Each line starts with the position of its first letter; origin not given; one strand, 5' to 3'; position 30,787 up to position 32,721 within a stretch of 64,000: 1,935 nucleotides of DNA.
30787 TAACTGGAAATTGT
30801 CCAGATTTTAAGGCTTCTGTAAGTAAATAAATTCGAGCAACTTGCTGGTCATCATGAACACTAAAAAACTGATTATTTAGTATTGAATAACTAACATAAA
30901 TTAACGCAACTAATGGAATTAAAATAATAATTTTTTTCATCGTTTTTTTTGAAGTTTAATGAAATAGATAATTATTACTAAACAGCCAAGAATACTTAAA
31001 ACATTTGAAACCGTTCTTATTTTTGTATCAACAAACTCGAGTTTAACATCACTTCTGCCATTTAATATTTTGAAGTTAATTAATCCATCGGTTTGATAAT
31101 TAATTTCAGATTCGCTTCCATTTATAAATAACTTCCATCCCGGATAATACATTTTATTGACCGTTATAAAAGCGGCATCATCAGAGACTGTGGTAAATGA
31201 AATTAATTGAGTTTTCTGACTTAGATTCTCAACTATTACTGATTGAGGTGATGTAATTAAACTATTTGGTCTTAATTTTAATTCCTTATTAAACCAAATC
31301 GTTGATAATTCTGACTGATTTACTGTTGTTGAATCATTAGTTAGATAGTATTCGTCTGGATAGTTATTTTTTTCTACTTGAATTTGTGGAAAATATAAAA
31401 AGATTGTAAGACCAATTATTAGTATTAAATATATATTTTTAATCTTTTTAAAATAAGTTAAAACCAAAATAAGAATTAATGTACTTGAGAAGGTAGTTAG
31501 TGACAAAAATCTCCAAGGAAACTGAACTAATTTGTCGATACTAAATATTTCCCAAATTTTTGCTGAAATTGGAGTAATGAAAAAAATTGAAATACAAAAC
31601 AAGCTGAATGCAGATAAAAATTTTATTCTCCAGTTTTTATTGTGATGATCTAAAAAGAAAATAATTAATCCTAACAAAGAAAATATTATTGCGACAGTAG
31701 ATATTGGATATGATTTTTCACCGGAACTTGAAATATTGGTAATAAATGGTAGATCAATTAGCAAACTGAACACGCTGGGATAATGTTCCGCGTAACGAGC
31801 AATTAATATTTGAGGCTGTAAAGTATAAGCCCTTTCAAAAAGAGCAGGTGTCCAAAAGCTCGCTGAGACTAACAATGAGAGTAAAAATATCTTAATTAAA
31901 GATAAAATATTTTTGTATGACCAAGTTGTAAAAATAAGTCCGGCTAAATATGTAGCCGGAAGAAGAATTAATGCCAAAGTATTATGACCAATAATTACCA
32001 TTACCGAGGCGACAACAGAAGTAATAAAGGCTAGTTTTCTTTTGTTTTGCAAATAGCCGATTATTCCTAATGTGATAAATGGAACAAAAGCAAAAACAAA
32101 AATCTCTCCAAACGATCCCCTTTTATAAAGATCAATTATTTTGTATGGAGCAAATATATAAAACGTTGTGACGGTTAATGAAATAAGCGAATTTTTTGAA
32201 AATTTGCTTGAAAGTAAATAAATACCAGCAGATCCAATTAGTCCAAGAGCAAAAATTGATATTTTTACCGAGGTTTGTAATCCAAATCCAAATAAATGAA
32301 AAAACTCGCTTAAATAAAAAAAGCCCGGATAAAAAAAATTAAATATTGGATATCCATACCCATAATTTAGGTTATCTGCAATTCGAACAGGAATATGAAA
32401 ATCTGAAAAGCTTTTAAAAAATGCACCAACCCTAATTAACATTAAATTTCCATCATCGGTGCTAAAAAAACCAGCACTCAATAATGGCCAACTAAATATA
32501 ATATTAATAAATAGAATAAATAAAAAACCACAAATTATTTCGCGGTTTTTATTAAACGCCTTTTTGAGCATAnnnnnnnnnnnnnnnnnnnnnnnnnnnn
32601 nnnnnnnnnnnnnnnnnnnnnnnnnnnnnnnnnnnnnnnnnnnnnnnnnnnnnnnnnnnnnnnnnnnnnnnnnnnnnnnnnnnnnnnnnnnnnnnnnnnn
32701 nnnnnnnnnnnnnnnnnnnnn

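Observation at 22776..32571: Three YfhO-like GT-C proteins plus CsbB/Dpm1-like synthases: a multiplied teichoic-acid-style three-component glycosylation system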

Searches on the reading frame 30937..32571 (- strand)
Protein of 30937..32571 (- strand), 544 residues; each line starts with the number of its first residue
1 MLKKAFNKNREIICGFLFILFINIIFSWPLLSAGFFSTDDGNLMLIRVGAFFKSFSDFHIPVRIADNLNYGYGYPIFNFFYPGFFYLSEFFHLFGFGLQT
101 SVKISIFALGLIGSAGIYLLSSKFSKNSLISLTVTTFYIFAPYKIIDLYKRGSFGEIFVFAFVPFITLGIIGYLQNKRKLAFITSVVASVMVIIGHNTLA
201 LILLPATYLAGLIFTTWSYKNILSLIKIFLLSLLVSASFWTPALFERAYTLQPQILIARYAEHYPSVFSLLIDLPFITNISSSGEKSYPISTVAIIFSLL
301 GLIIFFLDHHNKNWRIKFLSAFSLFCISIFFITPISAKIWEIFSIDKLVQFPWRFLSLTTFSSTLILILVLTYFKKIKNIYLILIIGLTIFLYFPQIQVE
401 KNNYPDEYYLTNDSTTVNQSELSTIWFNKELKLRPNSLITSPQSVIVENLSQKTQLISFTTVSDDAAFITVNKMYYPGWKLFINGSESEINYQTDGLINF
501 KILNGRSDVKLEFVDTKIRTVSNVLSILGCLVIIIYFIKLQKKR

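Call 4: search_protein_families(library=pfam, proteins=[window:30937-32571:-], max_evalue=0.01)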
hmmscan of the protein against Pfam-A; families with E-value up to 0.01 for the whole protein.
window:30937-32571:- (544 aa): 0 families

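Call 15: find_encoding_contigs(protein=window:30937-32571:-, flank=2000, max_places=4)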
Protein window:30937-32571:- (544 aa): 4 contigs read that carry it; 4 places shown.
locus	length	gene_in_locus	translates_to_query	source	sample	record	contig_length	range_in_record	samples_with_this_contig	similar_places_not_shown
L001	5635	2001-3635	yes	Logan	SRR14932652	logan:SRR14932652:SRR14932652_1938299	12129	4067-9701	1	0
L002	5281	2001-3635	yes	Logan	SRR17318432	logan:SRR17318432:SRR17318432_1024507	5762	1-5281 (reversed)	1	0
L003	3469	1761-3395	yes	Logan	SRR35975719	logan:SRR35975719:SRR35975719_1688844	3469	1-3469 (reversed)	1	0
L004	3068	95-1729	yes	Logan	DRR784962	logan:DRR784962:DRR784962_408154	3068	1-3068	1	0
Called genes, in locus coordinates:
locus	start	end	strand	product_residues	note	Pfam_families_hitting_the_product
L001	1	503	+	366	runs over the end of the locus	PF26314:MptA_B_family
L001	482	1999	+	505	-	PF13231:PMT_2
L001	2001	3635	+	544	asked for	PF09586:YfhO (faint)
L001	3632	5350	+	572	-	PF10131:PTPS_related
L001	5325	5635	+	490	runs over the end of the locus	PF01943:Polysacc_synt, PF13440:Polysacc_synt_3, PF03023:MurJ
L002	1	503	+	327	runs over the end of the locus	?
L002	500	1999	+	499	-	PF13231:PMT_2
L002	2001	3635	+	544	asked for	PF09586:YfhO (faint)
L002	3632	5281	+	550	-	?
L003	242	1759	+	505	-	PF13231:PMT_2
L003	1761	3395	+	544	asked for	PF09586:YfhO (faint)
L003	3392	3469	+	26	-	?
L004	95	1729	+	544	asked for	PF09586:YfhO (faint)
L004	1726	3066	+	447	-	?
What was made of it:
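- On YfhO family (Pfam PF09586): There is only a precomputed 'faint' hit for 30937-32571 (call 15).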

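Call 16: find_homologous_proteins(query=window:30937-32571:-, max_evalue=0.00001)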
Query window:30937-32571:- (544 aa): 321 proteins with E <= 0.00001 among 8000 candidates; the best 120 are listed.
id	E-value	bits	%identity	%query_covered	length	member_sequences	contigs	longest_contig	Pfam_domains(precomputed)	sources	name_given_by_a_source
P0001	0.0e+0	1122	95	100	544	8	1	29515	-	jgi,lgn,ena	-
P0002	4.9e-275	931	75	100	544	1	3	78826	PF10131.16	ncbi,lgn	-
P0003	2.8e-184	632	54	94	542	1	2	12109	-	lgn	-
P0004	8.4e-182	624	55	96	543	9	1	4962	PF09586.17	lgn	-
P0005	4.5e-181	621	55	92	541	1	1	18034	PF10131.16,PF09586.17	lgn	-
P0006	4.4e-180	618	51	98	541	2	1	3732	PF09586.17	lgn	-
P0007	2.4e-153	530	48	95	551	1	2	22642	PF10131.16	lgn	-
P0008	1.3e-93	333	55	49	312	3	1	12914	PF10131.16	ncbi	-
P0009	5.5e-71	258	33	98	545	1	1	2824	PF10131.16,PF13231.13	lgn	-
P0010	2.0e-68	250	33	93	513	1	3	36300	PF10131.16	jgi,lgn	-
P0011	7.2e-68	248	33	95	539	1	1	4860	PF10131.16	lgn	-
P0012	3.2e-66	242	32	97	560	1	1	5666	PF10131.16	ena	-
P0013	8.7e-66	241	33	95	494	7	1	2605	PF10131.16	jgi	jgi:uncharacterized membrane protein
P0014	1.1e-64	237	31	94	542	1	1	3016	PF10131.16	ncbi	-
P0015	1.7e-64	237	35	91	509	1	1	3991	PF10131.16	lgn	-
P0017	6.1e-63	232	32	94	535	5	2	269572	PF10131.16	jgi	-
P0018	9.5e-63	231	31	93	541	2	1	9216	PF10131.16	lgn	-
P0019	1.2e-62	231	33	97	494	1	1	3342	PF10131.16,PF09586.17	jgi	jgi:nicotinamide riboside transporter PnuC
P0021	2.3e-61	226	30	94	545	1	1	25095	PF10131.16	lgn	-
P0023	5.3e-60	222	34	93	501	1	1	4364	PF10131.16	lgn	-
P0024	1.2e-59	221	28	94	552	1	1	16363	PF10131.16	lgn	-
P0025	1.4e-59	220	29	93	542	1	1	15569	PF10131.16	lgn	-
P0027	3.3e-59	219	32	97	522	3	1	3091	PF10131.16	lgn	-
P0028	4.2e-59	219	32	97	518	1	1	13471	PF10131.16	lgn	-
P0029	4.5e-59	219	29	96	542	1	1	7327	PF10131.16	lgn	-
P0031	1.1e-58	217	31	93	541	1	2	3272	PF10131.16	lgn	-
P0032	2.6e-58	216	30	95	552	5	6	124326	PF10131.16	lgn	-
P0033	3.7e-58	216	39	42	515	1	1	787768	PF10131.16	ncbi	-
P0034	6.8e-58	215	33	87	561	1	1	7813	PF10131.16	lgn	-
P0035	7.0e-58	215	30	93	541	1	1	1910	PF10131.16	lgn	-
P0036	7.1e-58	215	31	94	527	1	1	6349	PF10131.16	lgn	-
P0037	8.0e-58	215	29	94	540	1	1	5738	PF10131.16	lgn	-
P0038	2.3e-57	213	29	98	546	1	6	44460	PF10131.16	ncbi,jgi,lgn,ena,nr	ncbi:MAG: hypothetical protein A3H79_00725 [Candidatus Levybacteria bacterium RIFCSPLOWO2_02_FULL_36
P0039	2.6e-57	213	32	97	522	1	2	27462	PF10131.16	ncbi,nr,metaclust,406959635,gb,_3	ncbi:MAG: hypothetical protein ACD_37C00098G0002 [uncultured bacterium]|nr:MAG: hypothetical protein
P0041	6.0e-57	212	31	93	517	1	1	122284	PF10131.16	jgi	jgi:hypothetical protein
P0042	6.1e-57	212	32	99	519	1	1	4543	PF10131.16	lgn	-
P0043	8.8e-57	211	30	99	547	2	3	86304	PF10131.16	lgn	-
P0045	5.5e-56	209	31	89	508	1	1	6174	PF10131.16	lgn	-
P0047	1.0e-55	208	33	96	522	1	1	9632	PF10131.16,PF09586.17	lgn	-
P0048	1.5e-55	207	33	95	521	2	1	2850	PF10131.16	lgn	-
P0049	1.7e-55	207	32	97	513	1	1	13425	PF10131.16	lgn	-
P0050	2.4e-55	206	33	90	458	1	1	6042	PF10131.16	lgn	-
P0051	3.1e-55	206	31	95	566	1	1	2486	PF10131.16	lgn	-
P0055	9.1e-55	205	31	94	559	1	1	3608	PF10131.16,PF09586.17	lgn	-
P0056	1.0e-54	204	29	97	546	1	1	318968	PF10131.16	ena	-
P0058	2.0e-54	203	32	95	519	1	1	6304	PF10131.16,PF09586.17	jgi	jgi:hypothetical protein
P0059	2.5e-54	203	31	96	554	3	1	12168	PF10131.16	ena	-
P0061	3.1e-53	200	30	92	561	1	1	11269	PF10131.16,PF13231.13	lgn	-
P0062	4.2e-53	199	30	93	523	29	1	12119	PF10131.16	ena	-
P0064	5.7e-53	199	29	97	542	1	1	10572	PF10131.16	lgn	-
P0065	5.7e-53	199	29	97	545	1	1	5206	PF10131.16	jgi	jgi:hypothetical protein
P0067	7.7e-53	198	31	99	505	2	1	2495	PF10131.16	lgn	-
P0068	9.5e-53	198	31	93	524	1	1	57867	PF10131.16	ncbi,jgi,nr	ncbi:hypothetical protein C4577_05975 [Candidatus Parcubacteria bacterium]|nr:MAG: hypothetical prot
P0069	1.1e-52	198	30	92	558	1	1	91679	PF10131.16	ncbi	-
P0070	3.4e-52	196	29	98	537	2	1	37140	PF10131.16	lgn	-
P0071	1.5e-51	194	30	100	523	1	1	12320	PF10131.16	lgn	-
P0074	1.7e-51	194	29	94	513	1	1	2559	PF09586.17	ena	-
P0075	4.3e-51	192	27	90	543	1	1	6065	PF10131.16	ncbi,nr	ncbi:MAG: 6-pyruvoyl-tetrahydropterin synthase-related protein [Patescibacteria group bacterium]|nr:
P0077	8.5e-51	191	32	93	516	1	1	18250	PF10131.16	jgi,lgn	-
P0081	3.1e-50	190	28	98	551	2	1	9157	PF10131.16,PF13231.13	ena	-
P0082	3.8e-50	189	29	97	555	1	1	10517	PF10131.16,PF09586.17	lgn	-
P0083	4.5e-50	189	30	93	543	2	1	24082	PF10131.16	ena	-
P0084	1.1e-49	188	28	96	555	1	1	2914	PF10131.16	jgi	-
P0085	1.4e-49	187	29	94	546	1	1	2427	PF10131.16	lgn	-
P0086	5.2e-49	186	30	91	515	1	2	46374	PF10131.16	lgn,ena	-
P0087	5.3e-49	186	29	94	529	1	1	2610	PF10131.16,PF09586.17,PF13231.13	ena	-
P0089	1.7e-48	184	30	99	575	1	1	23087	PF10131.16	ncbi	-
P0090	3.4e-48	183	29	94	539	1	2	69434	PF10131.16,PF09586.17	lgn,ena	-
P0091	4.5e-48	182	29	99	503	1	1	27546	PF10131.16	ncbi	-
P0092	6.2e-48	182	29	94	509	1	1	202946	PF10131.16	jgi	-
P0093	7.6e-48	182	31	100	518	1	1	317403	PF10131.16,PF09586.17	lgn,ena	-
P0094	8.5e-48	182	30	97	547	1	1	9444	PF10131.16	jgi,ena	-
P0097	2.4e-47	180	28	99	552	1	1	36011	PF10131.16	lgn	-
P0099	1.2e-46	178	28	94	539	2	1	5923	PF10131.16,PF09586.17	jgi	-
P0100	1.2e-46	178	29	94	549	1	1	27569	PF10131.16,PF09586.17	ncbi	-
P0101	1.9e-46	177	31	95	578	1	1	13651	PF10131.16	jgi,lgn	jgi:uncharacterized membrane protein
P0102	2.0e-46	177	30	95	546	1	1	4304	PF09586.17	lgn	-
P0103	3.2e-46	176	28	95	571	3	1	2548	PF10131.16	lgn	-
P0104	6.8e-46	175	28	90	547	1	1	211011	PF10131.16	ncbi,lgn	-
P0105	9.8e-46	175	30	93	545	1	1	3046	PF10131.16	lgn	-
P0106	1.4e-45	174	29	97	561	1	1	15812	PF10131.16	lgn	-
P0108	5.5e-45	172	28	90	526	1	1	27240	PF10131.16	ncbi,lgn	-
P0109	9.2e-45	172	31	95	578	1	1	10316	PF10131.16,PF13231.13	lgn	-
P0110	1.2e-44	171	30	93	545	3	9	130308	PF10131.16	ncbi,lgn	-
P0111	1.3e-44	171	31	93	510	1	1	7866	PF10131.16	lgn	-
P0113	2.2e-44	170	29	95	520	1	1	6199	PF10131.16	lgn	-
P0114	3.7e-44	170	28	94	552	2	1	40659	PF10131.16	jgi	jgi:uncharacterized membrane protein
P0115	4.3e-44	169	27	97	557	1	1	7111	PF10131.16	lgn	-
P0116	4.4e-44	169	28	94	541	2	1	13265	PF10131.16,PF13231.13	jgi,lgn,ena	-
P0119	3.4e-43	166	28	94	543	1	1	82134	PF10131.16,PF09586.17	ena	-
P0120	5.0e-43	166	27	98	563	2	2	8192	PF10131.16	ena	-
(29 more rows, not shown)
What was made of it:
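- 30937..32571 (-): PF10131-like GT-C glycosyltransferase (544 aa), tandem paralog number 1. Most homologs are PF10131 and some also PF09586 (call 16).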

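Call 21: search_protein_families(library=ncbifam, proteins=[window:30937-32571:-], max_evalue=0.01)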
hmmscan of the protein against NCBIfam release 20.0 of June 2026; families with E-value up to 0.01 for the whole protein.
window:30937-32571:- (544 aa): 0 families

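Call 32: find_related_loci(query=A2, collection=genome_contigs, flank=10000)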
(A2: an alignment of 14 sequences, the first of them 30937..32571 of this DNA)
Query A2 (544 aa) in genome_contigs; peptide patterns used: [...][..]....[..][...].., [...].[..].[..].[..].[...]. (x = any residue, [..] = any of these).
599 stretches matched a pattern (row limit reached: there are more); 508 encode a relative of the query (tblastn E <= 1e-3); the best 80 are kept; 80 distinct loci.
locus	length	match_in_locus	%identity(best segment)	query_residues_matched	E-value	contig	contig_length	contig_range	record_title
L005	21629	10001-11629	75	1-543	0e+0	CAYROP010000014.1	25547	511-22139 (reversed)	MAG TPA_asm: uncultured Gammaproteobacteria bacterium isolate SRP173033_co3_106 genome assembly, contig: NODE_2166_lengt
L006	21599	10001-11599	32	8-544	1e-73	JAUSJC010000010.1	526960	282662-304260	MAG: Candidatus Curtissbacteria bacterium isolate E14_metabat.bin.284 E14_k141_194071, whole genome shotgun sequence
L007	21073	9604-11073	32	38-526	3e-71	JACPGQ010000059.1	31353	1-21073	MAG: Candidatus Levyibacteriota bacterium isolate NC_groundwater_392_Ag_B-0.1um_43_10 GD18-4_B1_scaffold_1241846, whole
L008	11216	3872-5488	30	29-544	3e-70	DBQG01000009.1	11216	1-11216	MAG TPA_asm: Patescibacteria group bacterium UBA1400 UBA1400_contig_29278, whole genome shotgun sequence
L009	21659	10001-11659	30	7-544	3e-68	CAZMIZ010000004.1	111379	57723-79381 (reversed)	MAG TPA_asm: uncultured Gammaproteobacteria bacterium isolate binchicken_co338_18 genome assembly, contig: NODE_38_lengt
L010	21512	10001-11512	31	38-538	3e-67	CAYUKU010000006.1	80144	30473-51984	MAG TPA_asm: uncultured Gammaproteobacteria bacterium isolate binchicken_co58_53 genome assembly, contig: NODE_235_lengt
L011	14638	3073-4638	31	18-544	2e-67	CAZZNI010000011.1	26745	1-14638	MAG TPA_asm: uncultured Gammaproteobacteria bacterium isolate SRP241326_co4_16 genome assembly, contig: NODE_2536_length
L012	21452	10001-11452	33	29-539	2e-66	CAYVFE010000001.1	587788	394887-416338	MAG TPA_asm: uncultured Gammaproteobacteria bacterium isolate binchicken_co173_433 genome assembly, contig: NODE_6_lengt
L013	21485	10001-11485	34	17-538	2e-66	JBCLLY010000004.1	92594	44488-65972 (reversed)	Candidatus Levyibacteriota bacterium isolate SLM_LV1_02b-C10 Node_4_length_92594_cov_80.480607, whole genome shotgun seq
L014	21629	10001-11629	30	10-544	1e-65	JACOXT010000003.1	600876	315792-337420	MAG: Candidatus Levyibacteriota bacterium isolate NC_groundwater_160_Ag_S-0.1um_36_20 S4_GD2017_2_S1_scaffold_58, whole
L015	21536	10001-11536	32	31-534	8e-66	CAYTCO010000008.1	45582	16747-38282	MAG TPA_asm: uncultured Gammaproteobacteria bacterium isolate SRP286056_co1_355 genome assembly, contig: NODE_798_length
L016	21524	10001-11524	30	38-544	2e-64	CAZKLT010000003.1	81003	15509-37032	MAG TPA_asm: uncultured Gammaproteobacteria bacterium isolate SRP237561_co1_402 genome assembly, contig: NODE_391_length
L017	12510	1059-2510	30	28-543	2e-64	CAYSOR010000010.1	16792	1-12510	MAG TPA_asm: uncultured Gammaproteobacteria bacterium isolate binchicken_co266_188 genome assembly, contig: NODE_5667_le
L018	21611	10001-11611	30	7-533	2e-64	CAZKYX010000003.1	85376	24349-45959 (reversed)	MAG TPA_asm: uncultured Gammaproteobacteria bacterium isolate SRP286056_co1_17 genome assembly, contig: NODE_219_length_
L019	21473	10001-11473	31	28-542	4e-64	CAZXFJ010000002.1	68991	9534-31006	MAG TPA_asm: uncultured Gammaproteobacteria bacterium isolate SRP292972_co1_15 genome assembly, contig: NODE_304_length_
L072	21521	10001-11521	28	1-543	2e-55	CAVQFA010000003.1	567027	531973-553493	MAG: Candidatus Gottesmanbacteria bacterium isolate MFD05942.bin.1.211 genome assembly, contig: contig_16765, whole geno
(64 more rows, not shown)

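Call 36: predict_structure(alignment_id=A1)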
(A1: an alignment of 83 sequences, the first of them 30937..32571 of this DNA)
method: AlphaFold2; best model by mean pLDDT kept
length: 544 residues; sequences in the alignment: 83
mean_pLDDT: 95.3   pTM: 0.93
mean pLDDT of the five models: 95.3, 94.9, 94.9, 94.8, 94.8
residues with pLDDT >= 90: 501; 70-90: 37; 50-70: 6; < 50: 0
segments of 3 or more residues with pLDDT < 50: none
pLDDT, mean of each block of 10 residues (from residue 1): 84 96 97 93 96 97 96 95 97 98 98 98 97 98 96 97 98 96 98 97 98 96 98 98 96 92 94 81 75 97 97 97 98 97 94 97 98 96 98 94 95 84 93 94 95 98 97 98 98 97 97 98 98 94 87
secondary structure, 60 per line:
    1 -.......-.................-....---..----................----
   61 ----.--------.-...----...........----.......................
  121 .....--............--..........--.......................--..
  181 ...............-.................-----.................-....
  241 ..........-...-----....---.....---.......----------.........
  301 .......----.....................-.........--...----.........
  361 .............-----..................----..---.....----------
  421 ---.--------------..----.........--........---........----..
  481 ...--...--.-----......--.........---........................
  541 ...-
elements in order: H2-8 H10-26 H28-31 H41-56 H83-93 H98-125 H128-139 H142-151 H154-176 H179-195 H197-213 H219-235 H237-249 H260-263 H267-271 H275-281 H292-307 H312-332 H334-342 H352-373 H379-396 H406-410 E445-453 E456-463 E467-474 E479-483 E486-488 E497-502 E505-513 H517-543
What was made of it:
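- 30937..32571 (-): AF2 pLDDT 95.3, pTM 0.93 (call 36).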

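Call 39: fold_search(model_id=the predicted structure, library=pdb)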
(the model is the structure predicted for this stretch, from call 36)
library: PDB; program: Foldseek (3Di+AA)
matches with E <= 10: 305; with E <= 0.001: 17
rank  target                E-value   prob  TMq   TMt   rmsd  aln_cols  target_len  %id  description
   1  5ogl_A                3.9e-05  1.00  0.40  0.32   9.9       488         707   15  Structure of bacterial oligosaccharyltransferase PglB in complex with an acceptor peptide and an lipid-linked oligosac (released 2017-10-25)
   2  6gxc_A                4.8e-05  1.00  0.40  0.32   9.8       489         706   15  Bacterial oligosaccharyltransferase PglB in complex with an inhibitory peptide and a reactive lipid-linked oligosaccha (released 2018-11-14)
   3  8b6l_I                7.2e-05  1.00  0.38  0.32  16.0       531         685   12  Subtomogram average of the human Sec61-TRAP-OSTA-translocon (released 2022-12-07)
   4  8age_A                9.8e-05  1.00  0.40  0.35  13.5       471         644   12  Structure of yeast oligosaccharylransferase complex with acceptor peptide bound (released 2022-12-07)
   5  8pn9_A                1.4e-04  1.00  0.42  0.35  13.1       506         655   12  Structure of human oligosaccharyltransferase OST-A complex bound to NGI-1 (released 2024-05-08)
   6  6ezn_F                1.7e-04  1.00  0.46  0.39  15.4       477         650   13  Cryo-EM structure of the yeast oligosaccharyltransferase (OST) complex (released 2018-01-17)
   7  9n9j_I                2.0e-04  1.00  0.41  0.33  13.9       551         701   11  Structure of a GRP94 folding intermediate engaged with a CCDC134- and FKBP11-bound secretory translocon (released 2025-11-19)
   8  7oci_F                2.6e-04  1.00  0.39  0.34  14.3       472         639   13  Cryo-EM structure of yeast Ost6p containing oligosaccharyltransferase complex (released 2022-02-16)
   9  8agb_A                2.9e-04  1.00  0.46  0.40  13.8       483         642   12  Structure of yeast oligosaccharylransferase complex with lipid-linked oligosaccharide bound (released 2022-12-07)
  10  3rce_A                3.3e-04  1.00  0.40  0.33   9.2       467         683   16  Bacterial oligosaccharyltransferase PglB (released 2011-06-15)
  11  6s7t_A                4.7e-04  1.00  0.43  0.35  17.4       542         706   11  Cryo-EM structure of human oligosaccharyltransferase complex OST-B (released 2019-12-18)
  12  6ftg_5                5.2e-04  1.00  0.44  0.38  15.2       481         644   14  Subtomogram average of OST-containing ribosome-translocon complexes from canine rough microsomal membranes (released 2018-03-21)
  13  6c26_A                6.7e-04  1.00  0.45  0.39  14.1       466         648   12  The Cryo-EM structure of a eukaryotic oligosaccharyl transferase complex (released 2018-01-31)
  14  6s7o_A                6.7e-04  1.00  0.43  0.37  12.5       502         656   12  Cryo-EM structure of human oligosaccharyltransferase complex OST-A (released 2019-12-18)
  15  8if8_B                7.7e-04  1.00  0.41  0.37  15.0       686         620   10  Arabinosyltransferase AftA (released 2023-05-31)
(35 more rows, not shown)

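Call 66: search_protein_families(library=pfam, proteins=[window:30937-32571:-], max_evalue=10)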
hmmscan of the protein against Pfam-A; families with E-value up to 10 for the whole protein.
window:30937-32571:- (544 aa): 0 families
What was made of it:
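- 30937..32571 (-): No Pfam hit of its own (calls 4, 66).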
